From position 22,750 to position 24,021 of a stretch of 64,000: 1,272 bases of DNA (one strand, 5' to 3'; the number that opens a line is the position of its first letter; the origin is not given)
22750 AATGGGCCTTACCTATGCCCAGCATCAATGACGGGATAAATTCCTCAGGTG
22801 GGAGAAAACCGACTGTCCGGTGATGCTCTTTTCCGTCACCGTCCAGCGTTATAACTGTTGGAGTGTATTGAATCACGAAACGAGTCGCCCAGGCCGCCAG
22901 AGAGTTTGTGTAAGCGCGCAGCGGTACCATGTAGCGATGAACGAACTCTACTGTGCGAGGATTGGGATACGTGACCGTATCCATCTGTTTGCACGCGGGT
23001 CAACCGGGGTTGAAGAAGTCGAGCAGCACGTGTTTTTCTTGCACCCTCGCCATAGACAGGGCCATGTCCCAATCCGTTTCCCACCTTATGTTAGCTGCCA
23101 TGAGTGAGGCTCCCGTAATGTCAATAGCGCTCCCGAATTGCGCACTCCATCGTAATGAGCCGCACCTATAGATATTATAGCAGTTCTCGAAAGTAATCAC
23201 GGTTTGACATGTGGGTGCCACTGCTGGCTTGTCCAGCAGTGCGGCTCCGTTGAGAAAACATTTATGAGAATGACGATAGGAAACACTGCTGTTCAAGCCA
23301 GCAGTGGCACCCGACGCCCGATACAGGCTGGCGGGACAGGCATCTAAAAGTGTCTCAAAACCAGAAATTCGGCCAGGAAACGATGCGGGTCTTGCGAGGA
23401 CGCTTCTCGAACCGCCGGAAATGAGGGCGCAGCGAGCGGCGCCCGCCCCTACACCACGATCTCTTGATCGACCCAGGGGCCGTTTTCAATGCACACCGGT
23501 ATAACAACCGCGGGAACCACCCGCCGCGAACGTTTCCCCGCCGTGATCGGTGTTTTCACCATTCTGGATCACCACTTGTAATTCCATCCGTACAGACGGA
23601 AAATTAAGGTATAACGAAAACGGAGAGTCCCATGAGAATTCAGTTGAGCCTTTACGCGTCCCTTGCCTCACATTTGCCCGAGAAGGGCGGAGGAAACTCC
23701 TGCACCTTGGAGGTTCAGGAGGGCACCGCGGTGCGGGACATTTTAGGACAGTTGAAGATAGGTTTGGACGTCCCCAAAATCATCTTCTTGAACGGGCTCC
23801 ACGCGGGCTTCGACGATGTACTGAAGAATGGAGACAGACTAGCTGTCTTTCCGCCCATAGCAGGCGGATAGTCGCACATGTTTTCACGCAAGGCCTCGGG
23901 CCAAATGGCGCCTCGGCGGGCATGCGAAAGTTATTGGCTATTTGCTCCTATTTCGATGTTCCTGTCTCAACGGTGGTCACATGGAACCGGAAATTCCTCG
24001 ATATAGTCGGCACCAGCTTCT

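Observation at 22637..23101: Thioredoxin-fold gene with in-frame UGA replacing the first Cys of CxxC, plus a SECIS-like hairpin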

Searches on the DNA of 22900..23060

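Call 83: search_rna_families(source=window, start=22900, end=23060, threshold=evalue, max_evalue=10)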
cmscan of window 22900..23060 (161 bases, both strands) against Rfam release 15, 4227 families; matches with E-value up to 10: 1.
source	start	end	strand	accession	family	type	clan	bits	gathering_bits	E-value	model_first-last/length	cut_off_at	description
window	23020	23060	+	RF03390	mir-2450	Gene; miRNA;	-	15.9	59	1.1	1-41/73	3'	mir-2450 microRNA precursor family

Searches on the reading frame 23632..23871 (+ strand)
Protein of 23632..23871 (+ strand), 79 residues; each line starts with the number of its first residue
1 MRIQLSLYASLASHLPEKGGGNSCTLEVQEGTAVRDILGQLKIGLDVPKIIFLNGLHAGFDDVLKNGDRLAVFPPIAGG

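Call 82: search_protein_families(library=pfam, proteins=[window:23632-23871:+], max_evalue=0.00001)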
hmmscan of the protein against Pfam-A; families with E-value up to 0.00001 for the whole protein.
window:23632-23871:+ (79 aa): 2 families
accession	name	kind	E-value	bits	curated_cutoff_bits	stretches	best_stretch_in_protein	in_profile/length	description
PF02597.26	ThiS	-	2.6e-08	34.7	22.5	1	24-79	14-76/76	ThiS family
PF14451.12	Ub-Mut7C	-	1e-06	28.9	23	1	3-74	4-75/81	Mut7-C ubiquitin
